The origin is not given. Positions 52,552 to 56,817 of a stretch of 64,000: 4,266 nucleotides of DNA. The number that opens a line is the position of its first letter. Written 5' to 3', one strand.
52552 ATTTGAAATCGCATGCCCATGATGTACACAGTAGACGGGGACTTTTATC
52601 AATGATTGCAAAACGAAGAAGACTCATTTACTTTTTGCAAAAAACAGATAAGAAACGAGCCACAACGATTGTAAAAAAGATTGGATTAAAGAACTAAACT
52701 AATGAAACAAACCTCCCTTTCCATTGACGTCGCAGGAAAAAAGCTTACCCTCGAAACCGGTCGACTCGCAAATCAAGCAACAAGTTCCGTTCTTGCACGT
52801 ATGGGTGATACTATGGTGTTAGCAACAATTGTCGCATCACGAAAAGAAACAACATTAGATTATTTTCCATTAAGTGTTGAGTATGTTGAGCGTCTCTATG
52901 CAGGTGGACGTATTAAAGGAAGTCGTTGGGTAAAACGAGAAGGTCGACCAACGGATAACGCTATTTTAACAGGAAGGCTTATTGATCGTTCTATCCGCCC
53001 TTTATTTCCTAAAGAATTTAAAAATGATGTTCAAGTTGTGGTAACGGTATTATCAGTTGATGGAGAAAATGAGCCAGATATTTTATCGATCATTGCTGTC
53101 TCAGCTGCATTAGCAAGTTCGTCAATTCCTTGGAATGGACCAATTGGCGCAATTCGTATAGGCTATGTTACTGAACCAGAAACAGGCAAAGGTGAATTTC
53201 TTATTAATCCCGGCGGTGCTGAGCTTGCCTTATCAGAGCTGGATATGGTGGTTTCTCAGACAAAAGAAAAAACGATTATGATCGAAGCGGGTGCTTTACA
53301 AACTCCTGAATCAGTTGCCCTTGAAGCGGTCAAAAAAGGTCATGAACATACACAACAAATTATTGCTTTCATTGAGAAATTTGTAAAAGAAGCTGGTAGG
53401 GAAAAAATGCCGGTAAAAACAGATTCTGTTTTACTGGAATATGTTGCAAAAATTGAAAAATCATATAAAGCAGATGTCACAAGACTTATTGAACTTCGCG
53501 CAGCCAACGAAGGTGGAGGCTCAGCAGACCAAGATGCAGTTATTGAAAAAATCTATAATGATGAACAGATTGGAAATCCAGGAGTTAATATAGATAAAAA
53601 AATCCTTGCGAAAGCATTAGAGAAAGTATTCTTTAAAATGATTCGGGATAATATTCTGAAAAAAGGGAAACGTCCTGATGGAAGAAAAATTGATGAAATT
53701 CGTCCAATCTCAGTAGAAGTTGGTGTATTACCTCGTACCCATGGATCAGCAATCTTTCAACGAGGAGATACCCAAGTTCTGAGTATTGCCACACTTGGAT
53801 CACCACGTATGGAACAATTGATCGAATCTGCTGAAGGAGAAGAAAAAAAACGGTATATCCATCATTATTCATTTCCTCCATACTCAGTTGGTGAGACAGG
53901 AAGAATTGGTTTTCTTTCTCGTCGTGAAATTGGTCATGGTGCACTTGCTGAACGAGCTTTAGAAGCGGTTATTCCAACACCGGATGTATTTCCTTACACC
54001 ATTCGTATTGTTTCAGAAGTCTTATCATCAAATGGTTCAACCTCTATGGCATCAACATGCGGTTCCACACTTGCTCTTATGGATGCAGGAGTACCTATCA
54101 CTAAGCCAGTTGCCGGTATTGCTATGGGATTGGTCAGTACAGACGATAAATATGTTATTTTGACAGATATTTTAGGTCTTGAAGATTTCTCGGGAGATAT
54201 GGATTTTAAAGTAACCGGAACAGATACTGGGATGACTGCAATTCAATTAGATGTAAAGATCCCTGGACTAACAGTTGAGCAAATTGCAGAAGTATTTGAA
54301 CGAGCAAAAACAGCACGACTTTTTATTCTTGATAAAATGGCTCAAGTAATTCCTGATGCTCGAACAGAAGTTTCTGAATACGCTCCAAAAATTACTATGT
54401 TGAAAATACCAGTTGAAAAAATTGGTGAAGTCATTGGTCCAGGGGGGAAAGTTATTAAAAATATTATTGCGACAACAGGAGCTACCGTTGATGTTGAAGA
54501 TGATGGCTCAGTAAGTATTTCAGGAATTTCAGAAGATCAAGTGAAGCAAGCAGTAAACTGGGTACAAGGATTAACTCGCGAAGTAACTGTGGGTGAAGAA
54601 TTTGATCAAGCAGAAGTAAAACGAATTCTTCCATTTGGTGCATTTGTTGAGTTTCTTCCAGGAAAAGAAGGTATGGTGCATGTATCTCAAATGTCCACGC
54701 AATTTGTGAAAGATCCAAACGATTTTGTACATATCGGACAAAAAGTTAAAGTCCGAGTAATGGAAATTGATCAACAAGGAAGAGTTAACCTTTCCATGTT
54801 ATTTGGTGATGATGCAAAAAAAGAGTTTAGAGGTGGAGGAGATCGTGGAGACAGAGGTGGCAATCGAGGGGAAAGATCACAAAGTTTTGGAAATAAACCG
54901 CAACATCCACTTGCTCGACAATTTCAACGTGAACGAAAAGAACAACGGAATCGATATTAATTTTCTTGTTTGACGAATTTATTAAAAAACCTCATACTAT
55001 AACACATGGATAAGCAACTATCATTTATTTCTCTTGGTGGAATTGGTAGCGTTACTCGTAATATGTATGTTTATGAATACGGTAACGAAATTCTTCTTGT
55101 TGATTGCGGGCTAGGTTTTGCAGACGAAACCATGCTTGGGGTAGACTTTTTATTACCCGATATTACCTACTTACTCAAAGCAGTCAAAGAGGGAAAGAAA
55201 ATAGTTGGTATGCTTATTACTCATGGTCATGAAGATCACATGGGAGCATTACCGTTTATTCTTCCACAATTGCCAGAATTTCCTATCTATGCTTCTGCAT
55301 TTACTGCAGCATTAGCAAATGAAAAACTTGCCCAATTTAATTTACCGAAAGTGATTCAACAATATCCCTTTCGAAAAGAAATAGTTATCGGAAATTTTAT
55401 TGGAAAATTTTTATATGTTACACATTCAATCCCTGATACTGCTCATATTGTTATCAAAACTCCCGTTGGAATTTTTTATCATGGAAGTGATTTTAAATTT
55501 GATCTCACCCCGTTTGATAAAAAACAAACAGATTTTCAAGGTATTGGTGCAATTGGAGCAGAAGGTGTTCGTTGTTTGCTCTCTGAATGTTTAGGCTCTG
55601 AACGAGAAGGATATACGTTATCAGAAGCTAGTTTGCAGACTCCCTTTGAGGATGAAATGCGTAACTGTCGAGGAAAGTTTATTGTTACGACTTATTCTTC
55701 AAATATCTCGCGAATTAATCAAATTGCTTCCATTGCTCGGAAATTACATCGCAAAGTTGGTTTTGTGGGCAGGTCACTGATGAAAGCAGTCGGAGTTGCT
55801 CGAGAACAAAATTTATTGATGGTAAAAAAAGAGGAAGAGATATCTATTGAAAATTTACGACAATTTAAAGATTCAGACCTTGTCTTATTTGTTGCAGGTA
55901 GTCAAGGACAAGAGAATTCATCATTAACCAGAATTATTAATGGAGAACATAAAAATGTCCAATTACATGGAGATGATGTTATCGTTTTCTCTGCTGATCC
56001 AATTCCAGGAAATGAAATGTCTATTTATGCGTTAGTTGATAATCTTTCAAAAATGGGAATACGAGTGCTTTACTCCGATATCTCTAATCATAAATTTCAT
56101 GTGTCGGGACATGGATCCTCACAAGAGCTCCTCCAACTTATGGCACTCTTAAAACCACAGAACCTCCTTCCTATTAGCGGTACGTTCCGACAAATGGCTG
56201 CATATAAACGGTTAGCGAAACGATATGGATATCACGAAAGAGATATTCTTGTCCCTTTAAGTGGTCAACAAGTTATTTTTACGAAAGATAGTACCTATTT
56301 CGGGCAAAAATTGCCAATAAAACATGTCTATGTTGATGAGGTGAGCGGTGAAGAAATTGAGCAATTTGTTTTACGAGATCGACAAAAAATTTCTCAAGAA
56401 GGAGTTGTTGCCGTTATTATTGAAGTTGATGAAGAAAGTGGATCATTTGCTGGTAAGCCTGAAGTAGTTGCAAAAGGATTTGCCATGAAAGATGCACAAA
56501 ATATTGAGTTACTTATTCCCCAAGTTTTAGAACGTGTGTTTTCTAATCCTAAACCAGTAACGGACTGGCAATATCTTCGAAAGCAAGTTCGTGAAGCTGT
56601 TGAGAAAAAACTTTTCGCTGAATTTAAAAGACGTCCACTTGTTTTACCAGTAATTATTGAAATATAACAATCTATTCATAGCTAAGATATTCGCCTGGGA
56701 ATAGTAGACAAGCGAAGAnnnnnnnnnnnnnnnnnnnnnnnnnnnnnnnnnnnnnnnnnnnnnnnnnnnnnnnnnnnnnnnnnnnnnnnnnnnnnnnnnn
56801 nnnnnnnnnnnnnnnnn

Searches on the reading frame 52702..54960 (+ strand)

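Call 19: search_protein_families(library=pfam, proteins=[window:52702-54960:+], max_evalue=0.001)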
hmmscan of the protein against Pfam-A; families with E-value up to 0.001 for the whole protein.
window:52702-54960:+ (752 aa): 7 families
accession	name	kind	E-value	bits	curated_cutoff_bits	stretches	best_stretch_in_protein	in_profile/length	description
PF01138.27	RNase_PH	-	9.1e-62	207.7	25.5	2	13-143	3-130/130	3' exoribonuclease family, domain 1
PF03725.20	RNase_PH_C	-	9e-15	54.8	20.8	2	146-215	1-66/67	3' exoribonuclease family, domain 2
PF00575.29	S1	-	1e-14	55.1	22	1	636-699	9-73/74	S1 RNA binding domain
PF00013.35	KH_1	-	2.9e-13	49.8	21.5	1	566-622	4-65/66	KH domain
PF23459.1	S1_RRP5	-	2.1e-06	28.6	27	1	636-694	8-66/72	RRP5 S1 domain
PF22675.2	KH-I_KHDC4-BBP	-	0.00025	21.3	30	1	574-610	8-44/76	KHDC4/BBP-like, KH-domain type I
PF03726.19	PNPase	-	0.0006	20.7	24.6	0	280-329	33-81/81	Polyribonucleotide nucleotidyltransferase, RNA binding domain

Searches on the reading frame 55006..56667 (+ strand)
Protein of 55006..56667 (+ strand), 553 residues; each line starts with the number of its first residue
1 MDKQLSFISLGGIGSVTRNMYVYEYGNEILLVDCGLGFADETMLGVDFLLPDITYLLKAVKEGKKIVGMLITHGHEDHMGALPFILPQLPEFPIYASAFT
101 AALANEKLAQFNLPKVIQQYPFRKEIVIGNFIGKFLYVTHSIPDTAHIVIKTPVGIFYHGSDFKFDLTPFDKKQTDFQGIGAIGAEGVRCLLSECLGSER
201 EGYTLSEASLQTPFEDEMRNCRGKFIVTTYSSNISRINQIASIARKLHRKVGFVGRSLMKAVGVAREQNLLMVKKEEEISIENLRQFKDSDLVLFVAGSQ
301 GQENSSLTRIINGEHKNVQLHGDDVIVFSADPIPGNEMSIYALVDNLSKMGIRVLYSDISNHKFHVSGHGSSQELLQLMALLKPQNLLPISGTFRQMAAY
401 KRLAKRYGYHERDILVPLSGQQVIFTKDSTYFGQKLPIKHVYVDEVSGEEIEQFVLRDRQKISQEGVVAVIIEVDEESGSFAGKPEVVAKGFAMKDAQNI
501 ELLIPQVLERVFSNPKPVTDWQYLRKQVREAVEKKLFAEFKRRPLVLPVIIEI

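Call 19: search_protein_families(library=pfam, proteins=[window:55006-56667:+], max_evalue=0.001)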
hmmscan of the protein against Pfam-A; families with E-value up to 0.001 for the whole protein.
window:55006-56667:+ (553 aa): 5 families
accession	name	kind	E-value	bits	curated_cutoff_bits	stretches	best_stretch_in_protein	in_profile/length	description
PF22505.1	RNase_J_b_CASP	-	6.2e-36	123.4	27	1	223-347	2-126/126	Ribonuclease J, beta-CASP domain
PF17770.6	RNase_J_C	-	1.8e-19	71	23.8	1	455-553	1-102/102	Ribonuclease J C-terminal domain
PF07521.17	RMMBL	-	2e-09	37.7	21.6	1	362-409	9-58/63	Zn-dependent metallo-hydrolase RNA specificity domain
PF00753.33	Lactamase_B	-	2.4e-09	37.8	22.7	1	18-110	6-88/196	Metallo-beta-lactamase superfamily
PF12706.13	Lactamase_B_2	-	1.2e-05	25.5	27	1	31-116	4-82/200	Beta-lactamase superfamily domain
